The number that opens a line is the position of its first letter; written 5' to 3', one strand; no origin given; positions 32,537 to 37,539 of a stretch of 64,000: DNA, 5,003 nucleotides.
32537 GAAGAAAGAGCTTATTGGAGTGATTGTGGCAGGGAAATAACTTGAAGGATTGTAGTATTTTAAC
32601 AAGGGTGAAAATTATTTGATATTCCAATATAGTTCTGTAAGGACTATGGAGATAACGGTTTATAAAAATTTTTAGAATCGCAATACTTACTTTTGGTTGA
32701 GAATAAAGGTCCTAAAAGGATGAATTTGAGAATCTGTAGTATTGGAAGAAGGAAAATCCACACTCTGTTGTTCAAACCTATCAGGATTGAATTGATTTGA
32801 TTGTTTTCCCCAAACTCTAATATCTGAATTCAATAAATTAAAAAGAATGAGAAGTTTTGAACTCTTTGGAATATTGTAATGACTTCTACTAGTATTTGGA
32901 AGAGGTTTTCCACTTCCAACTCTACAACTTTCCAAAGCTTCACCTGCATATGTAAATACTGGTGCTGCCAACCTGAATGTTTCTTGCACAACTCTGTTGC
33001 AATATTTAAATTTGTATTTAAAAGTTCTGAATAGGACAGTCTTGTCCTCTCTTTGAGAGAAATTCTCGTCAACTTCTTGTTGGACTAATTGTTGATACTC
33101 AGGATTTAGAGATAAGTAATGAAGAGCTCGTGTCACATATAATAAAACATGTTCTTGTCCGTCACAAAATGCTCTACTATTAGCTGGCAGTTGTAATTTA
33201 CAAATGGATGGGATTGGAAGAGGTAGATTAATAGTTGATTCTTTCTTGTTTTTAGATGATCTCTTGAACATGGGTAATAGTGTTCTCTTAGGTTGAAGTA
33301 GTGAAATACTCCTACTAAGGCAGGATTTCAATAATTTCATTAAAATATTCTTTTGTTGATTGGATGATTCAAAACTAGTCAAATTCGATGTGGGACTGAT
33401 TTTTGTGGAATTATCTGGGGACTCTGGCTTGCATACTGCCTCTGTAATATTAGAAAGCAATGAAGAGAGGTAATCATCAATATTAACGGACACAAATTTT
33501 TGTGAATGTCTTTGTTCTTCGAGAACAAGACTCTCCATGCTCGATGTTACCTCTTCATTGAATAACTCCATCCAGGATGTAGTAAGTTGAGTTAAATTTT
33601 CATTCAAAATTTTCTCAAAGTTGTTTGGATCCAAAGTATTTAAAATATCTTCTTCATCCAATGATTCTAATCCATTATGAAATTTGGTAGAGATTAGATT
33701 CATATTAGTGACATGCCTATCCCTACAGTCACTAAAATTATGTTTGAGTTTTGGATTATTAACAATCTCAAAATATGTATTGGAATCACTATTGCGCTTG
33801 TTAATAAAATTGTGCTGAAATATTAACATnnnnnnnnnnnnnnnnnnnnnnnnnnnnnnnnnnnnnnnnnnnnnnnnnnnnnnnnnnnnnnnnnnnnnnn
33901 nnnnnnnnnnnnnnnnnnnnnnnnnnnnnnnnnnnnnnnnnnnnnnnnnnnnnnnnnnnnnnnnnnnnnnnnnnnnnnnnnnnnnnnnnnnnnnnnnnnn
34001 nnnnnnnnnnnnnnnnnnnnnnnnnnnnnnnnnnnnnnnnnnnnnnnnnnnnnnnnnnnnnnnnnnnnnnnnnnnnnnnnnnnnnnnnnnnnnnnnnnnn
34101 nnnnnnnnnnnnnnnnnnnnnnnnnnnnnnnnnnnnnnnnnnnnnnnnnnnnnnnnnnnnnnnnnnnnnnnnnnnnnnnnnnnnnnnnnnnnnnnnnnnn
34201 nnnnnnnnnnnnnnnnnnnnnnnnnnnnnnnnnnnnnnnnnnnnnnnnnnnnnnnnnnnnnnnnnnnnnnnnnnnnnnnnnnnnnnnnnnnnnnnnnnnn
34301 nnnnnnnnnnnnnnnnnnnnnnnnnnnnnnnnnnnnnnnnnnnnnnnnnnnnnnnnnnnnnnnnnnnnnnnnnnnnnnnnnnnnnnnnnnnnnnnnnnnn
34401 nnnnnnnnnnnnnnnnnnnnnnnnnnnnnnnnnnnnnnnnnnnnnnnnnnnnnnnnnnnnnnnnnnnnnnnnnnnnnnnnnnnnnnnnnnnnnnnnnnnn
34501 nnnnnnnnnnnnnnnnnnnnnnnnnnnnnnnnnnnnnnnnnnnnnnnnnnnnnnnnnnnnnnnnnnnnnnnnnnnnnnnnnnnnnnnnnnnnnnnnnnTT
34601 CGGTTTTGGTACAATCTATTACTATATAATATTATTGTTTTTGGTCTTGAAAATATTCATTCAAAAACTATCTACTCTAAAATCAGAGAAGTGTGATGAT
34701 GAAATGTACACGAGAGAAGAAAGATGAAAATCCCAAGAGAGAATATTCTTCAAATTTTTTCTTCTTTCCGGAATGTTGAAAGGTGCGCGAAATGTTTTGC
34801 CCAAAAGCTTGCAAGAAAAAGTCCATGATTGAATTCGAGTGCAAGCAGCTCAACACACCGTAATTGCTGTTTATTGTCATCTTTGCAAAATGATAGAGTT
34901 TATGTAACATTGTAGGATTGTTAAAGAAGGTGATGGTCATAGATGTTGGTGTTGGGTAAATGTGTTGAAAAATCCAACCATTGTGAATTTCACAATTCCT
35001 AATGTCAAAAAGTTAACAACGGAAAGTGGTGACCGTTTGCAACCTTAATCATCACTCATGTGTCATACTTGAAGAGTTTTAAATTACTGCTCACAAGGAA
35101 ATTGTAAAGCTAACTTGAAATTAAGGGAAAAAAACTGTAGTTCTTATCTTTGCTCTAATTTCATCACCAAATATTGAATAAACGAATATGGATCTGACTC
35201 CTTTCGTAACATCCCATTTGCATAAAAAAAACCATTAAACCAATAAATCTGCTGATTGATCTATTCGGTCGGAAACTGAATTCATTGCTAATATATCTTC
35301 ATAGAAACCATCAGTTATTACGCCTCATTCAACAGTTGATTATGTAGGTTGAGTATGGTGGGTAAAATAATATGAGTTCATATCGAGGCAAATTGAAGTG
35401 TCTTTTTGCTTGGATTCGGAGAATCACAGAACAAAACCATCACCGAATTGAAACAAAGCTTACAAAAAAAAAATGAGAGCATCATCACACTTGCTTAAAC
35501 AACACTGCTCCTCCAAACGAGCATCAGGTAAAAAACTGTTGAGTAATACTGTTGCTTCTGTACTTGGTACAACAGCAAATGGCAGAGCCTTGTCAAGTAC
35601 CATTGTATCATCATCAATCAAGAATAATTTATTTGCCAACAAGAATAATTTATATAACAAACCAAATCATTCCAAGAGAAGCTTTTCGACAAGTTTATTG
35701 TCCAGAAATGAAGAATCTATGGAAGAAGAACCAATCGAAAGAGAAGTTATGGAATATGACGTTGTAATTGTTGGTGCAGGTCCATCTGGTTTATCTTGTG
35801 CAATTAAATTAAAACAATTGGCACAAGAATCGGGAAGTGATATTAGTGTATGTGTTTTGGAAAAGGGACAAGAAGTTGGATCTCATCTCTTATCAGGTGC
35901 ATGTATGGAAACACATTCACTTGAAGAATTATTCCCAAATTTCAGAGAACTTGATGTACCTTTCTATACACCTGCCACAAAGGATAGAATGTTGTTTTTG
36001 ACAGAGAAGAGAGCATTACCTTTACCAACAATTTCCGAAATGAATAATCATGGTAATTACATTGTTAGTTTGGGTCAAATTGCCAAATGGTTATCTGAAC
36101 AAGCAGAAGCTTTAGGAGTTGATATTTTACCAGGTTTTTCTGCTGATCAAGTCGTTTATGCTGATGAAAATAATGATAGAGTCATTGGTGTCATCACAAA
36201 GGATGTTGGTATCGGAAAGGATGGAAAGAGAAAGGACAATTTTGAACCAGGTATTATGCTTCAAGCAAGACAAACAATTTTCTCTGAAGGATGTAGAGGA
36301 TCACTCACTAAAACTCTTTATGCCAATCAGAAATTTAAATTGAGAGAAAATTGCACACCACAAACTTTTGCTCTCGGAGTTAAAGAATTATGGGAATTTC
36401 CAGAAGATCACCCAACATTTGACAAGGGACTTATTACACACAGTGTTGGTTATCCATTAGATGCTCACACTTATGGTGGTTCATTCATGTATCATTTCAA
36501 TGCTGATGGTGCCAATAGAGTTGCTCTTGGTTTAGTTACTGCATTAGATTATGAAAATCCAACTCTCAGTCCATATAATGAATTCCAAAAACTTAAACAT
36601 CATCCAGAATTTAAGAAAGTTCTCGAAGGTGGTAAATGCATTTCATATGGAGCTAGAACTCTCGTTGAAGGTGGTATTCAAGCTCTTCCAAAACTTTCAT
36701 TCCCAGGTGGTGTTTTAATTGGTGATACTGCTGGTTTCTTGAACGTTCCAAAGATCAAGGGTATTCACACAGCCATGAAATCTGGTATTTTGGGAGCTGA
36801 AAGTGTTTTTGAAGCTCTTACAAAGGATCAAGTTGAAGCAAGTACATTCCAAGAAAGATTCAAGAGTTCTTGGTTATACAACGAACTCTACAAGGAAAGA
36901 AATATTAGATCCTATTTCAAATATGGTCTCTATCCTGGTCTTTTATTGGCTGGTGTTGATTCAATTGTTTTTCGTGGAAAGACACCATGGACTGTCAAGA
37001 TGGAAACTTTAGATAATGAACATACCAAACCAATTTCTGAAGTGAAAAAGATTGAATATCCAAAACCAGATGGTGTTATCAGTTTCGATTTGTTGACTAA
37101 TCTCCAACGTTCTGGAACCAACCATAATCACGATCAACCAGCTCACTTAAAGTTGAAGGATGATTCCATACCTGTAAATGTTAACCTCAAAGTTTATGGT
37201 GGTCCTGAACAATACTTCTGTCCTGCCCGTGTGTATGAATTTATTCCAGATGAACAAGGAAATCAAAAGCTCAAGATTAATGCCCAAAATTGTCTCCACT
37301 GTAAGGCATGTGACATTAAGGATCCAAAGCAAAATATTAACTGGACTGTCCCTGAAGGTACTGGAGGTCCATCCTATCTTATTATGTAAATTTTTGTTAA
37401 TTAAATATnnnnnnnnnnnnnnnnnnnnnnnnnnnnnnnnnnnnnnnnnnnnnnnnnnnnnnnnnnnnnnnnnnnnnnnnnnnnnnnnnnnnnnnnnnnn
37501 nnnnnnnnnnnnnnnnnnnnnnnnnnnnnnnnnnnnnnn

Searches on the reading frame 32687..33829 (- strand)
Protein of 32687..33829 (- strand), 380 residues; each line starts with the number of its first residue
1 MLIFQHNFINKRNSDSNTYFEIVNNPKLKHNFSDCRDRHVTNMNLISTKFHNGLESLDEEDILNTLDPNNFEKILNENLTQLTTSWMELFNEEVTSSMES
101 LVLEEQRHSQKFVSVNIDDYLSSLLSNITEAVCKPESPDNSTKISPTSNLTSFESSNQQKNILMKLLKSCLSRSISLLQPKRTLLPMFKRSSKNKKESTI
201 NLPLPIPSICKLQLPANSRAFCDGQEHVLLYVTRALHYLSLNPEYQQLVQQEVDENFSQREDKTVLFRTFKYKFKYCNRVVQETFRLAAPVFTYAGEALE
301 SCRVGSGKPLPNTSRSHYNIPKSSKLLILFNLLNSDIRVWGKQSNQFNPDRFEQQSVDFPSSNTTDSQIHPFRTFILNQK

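Call 6: search_protein_families(library=pfam, proteins=[window:32687-33829:-])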
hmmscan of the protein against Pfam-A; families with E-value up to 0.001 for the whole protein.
window:32687-33829:- (380 aa): 1 family
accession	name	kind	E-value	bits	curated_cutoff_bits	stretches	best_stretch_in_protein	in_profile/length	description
PF00067.27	p450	-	7.1e-10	38.7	22.8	1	221-361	271-394/462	Cytochrome P450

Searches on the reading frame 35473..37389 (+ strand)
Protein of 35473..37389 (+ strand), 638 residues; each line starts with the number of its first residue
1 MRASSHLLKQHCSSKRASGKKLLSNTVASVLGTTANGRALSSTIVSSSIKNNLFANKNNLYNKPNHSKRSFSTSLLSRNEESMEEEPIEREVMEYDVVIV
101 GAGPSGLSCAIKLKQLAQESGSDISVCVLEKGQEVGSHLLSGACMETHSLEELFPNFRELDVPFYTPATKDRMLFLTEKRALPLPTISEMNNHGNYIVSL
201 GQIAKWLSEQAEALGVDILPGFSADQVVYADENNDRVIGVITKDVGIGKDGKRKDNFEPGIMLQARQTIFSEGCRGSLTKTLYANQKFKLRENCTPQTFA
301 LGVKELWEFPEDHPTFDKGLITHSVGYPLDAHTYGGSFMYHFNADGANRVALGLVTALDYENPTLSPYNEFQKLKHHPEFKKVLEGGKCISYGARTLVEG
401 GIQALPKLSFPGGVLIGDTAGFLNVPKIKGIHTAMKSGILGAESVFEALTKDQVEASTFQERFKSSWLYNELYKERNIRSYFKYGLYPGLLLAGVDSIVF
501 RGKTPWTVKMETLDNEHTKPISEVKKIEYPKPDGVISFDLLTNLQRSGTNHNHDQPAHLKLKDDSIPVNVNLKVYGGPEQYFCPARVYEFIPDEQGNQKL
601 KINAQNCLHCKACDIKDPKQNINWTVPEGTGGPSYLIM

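Call 6: search_protein_families(library=pfam, proteins=[window:35473-37389:+])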
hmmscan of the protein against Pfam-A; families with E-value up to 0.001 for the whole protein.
window:35473-37389:+ (638 aa): 10 families
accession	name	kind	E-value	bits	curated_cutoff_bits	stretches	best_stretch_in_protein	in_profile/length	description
PF05187.19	Fer4_ETF_QO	-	5.9e-45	152.1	24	1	534-635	1-103/104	Electron transfer flavoprotein-ubiquinone oxidoreductase, 4Fe-4S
PF21162.3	ETFQO_UQ-bd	-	2.4e-37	127.8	27.7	1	299-397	1-96/96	ETF-QO, ubiquinone-binding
PF01946.23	Thi4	-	4.7e-08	33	26.2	1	91-137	14-55/235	Thi4 family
PF00890.30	FAD_binding_2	-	2.5e-07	30.7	20.4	1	96-139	1-38/414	FAD binding domain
PF01266.30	DAO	-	9.4e-07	29.1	27.9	1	96-138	1-37/353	FAD dependent oxidoreductase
PF13450.12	NAD_binding_8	-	5.7e-06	26.9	21.9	1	99-140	1-36/68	NAD(P)-binding Rossmann-like domain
PF07992.20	Pyr_redox_2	-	1.7e-05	24.8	26.1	1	95-151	1-47/291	Pyridine nucleotide-disulphide oxidoreductase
PF13738.12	Pyr_redox_3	-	5.5e-05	23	30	1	98-172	1-70/305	Pyridine nucleotide-disulphide oxidoreductase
PF03486.20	HI0933_like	-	8e-05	22.6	50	1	96-143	2-46/244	HI0933-like protein Rossmann domain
PF00070.33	Pyr_redox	-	0.00041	21.2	22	0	97-119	2-24/82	Pyridine nucleotide-disulphide oxidoreductase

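Call 7: find_encoding_contigs(protein=window:35473-37389:+, flank=2000, max_places=3)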
Protein window:35473-37389:+ (638 aa): no gene with exactly this product is on record in the collection.

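Call 18: list_cluster_members(proteins=[window:35473-37389:+, window:62077-63573:-, window:58302-60293:-, window:12915-15047:+, window:15473-17071:+, window:46525-48051:+, window:54193-55368:+, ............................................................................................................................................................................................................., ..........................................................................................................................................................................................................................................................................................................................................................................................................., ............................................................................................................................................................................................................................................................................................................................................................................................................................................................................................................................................])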
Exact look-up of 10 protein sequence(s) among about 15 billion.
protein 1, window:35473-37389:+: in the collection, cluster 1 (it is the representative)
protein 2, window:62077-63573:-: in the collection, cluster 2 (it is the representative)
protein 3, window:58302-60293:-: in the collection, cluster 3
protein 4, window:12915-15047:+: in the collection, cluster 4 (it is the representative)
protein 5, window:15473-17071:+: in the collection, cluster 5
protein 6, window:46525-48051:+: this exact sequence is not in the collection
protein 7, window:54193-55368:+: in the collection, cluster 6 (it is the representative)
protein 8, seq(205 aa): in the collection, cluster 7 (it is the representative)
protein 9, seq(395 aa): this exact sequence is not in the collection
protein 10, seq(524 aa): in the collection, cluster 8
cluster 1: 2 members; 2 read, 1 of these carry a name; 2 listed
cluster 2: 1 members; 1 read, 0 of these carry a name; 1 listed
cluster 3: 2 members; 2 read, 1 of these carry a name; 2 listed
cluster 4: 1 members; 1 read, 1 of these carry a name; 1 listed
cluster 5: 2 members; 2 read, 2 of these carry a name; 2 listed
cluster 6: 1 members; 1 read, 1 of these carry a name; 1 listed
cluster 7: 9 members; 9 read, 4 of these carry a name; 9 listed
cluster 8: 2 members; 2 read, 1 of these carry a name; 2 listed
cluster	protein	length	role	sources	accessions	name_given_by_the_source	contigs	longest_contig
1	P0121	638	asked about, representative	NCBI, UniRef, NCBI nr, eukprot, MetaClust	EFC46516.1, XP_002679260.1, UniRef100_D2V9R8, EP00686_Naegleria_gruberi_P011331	electron transfer flavoprotein-ubiquinone oxidoreductase [Naegleria gruberi] | Electron transfer flavoprotein-ubiquinone oxidoreductase n=1 Tax=Naegleria gruberi ... | XP_002679260.1 electron transfer flavoprotein-ubiquinone oxidoreductase [Naegleria ...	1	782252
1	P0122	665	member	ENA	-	-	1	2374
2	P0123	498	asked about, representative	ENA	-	-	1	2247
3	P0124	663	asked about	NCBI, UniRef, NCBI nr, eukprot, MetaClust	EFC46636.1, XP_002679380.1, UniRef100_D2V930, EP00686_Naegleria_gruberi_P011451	endomembrane protein 70 [Naegleria gruberi] | Transmembrane 9 superfamily member n=1 Tax=Naegleria gruberi TaxID=5762 RepID=D2V930_NAEGR | XP_002679380.1 endomembrane protein 70 [Naegleria gruberi strain NEG-M]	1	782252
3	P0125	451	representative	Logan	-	-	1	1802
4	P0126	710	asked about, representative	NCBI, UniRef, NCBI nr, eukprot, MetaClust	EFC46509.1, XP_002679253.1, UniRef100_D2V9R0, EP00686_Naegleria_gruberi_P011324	kinesin-14 [Naegleria gruberi] | Kinesin-14 n=1 Tax=Naegleria gruberi TaxID=5762 RepID=D2V9R0_NAEGR | XP_002679253.1 kinesin-14 [Naegleria gruberi]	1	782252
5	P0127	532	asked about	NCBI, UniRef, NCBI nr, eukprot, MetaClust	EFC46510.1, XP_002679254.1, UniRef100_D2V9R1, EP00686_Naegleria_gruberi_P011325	predicted protein [Naegleria gruberi] | Predicted protein n=1 Tax=Naegleria gruberi TaxID=5762 RepID=D2V9R1_NAEGR | uncharacterized protein NAEGRDRAFT_79095 [Naegleria gruberi]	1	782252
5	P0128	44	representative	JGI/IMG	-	hypothetical protein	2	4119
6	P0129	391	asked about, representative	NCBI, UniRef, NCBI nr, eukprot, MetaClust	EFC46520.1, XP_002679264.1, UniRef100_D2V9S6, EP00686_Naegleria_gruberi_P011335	TPR-containing protein [Naegleria gruberi] | TPR-containing protein n=1 Tax=Naegleria gruberi TaxID=5762 RepID=D2V9S6_NAEGR | XP_002679264.1 TPR-containing protein [Naegleria gruberi strain NEG-M]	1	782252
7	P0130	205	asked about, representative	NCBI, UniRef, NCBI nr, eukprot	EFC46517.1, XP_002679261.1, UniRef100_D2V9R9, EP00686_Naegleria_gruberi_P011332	predicted protein [Naegleria gruberi] | Proteasome subunit beta n=1 Tax=Naegleria gruberi TaxID=5762 RepID=D2V9R9_NAEGR | uncharacterized protein NAEGRDRAFT_38542 [Naegleria gruberi]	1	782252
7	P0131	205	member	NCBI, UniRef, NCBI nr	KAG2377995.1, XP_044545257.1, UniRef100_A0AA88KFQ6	hypothetical protein C9374_008617 [Naegleria lovaniensis] | Proteasome subunit beta n=1 Tax=Naegleria lovaniensis TaxID=51637 RepID=A0AA88KFQ6_NAELO | uncharacterized protein C9374_008617 [Naegleria lovaniensis]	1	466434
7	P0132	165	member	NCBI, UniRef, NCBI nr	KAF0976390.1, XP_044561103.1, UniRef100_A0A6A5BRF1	hypothetical protein FDP41_004617 [Naegleria fowleri] | Proteasome subunit beta n=1 Tax=Naegleria fowleri TaxID=5763 RepID=A0A6A5BRF1_NAEFO | uncharacterized protein FDP41_004617 [Naegleria fowleri]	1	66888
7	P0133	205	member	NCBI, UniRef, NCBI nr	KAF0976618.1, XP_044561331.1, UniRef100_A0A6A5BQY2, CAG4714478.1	hypothetical protein FDP41_004517 [Naegleria fowleri] | Proteasome subunit beta n=1 Tax=Naegleria fowleri TaxID=5763 RepID=A0A6A5BQY2_NAEFO | uncharacterized protein FDP41_004517 [Naegleria fowleri]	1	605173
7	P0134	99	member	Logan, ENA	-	-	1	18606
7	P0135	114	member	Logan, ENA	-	-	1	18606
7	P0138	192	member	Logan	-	-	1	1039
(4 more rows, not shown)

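Call 26: find_encoding_contigs(protein=P0126, flank=10000, max_places=2)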
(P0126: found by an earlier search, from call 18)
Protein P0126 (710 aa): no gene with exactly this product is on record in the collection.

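Call 31: find_encoding_contigs(protein=P0131, flank=10000, max_places=2)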
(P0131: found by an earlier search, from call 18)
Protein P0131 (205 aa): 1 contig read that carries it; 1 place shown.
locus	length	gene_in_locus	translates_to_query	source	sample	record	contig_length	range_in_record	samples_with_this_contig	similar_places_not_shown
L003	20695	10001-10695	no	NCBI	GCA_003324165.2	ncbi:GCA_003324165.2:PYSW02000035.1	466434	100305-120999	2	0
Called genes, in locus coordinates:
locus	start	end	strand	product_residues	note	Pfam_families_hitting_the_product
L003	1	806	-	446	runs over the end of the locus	PF09439:SRPRB (weak), PF01926:MMR_HSR1 (faint), PF04670:Gtr1_RagA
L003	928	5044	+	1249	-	PF16796:Microtub_bd, PF00225:Kinesin, PF02136:NTF2, PF00076:RRM_1 (weak)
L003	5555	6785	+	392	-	PF00443:UCH, PF13423:UCH_1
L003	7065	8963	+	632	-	PF01946:Thi4 (weak), PF00890:FAD_binding_2 (faint), PF01266:DAO (weak), PF13450:NAD_binding_8 (weak), PF21162:ETFQO_UQ-bd, PF05187:Fer4_ETF_QO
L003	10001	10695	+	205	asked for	PF00227:Proteasome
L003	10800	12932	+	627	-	PF02990:EMP70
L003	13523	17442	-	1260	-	PF25390:WD40_RLD (weak), PF25390:WD40_RLD, PF00415:RCC1 (weak), PF25390:WD40_RLD, PF25024:EGF_TEN, PF12330:Haspin_kinase (weak), PF00069:Pkinase, PF07714:PK_Tyr_Ser-Thr, +5 more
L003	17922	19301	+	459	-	-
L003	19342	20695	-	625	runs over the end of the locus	PF00083:Sugar_tr, PF07690:MFS_1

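Call 32: find_encoding_contigs(protein=P0133, flank=10000, max_places=2)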
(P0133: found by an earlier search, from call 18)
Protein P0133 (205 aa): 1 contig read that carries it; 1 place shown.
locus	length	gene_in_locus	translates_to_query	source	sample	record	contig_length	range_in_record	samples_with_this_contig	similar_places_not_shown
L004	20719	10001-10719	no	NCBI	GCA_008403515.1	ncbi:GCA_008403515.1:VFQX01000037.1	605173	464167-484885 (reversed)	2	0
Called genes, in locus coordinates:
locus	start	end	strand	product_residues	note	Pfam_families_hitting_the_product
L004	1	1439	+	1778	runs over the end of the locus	PF00415:RCC1 (faint), PF13540:RCC1_2 (faint), PF25390:WD40_RLD, PF01825:GPS (weak), PF00615:RGS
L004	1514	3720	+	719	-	PF16796:Microtub_bd, PF00225:Kinesin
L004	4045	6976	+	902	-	PF02136:NTF2, PF00076:RRM_1 (weak), PF00443:UCH, PF13423:UCH_1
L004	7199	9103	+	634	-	PF01946:Thi4 (weak), PF00890:FAD_binding_2 (faint), PF01266:DAO (weak), PF13450:NAD_binding_8 (weak), PF21162:ETFQO_UQ-bd, PF05187:Fer4_ETF_QO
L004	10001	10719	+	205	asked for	PF00227:Proteasome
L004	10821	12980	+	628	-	PF02990:EMP70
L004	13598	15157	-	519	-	PF07974:EGF_2 (weak), PF12330:Haspin_kinase (weak), PF00069:Pkinase, PF07714:PK_Tyr_Ser-Thr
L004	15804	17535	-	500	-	PF00415:RCC1 (faint), PF25390:WD40_RLD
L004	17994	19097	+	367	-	-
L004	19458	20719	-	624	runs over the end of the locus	PF00083:Sugar_tr, PF07690:MFS_1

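Call 84: find_encoding_contigs(protein=P0138, flank=1500, max_places=3)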
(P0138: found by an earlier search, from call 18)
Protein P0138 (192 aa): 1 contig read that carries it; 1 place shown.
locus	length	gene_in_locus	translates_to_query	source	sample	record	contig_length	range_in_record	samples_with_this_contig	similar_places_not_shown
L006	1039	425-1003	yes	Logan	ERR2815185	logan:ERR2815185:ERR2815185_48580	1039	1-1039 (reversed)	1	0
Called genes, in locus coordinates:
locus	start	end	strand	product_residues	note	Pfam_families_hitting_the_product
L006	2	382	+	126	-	?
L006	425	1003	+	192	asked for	PF00227:Proteasome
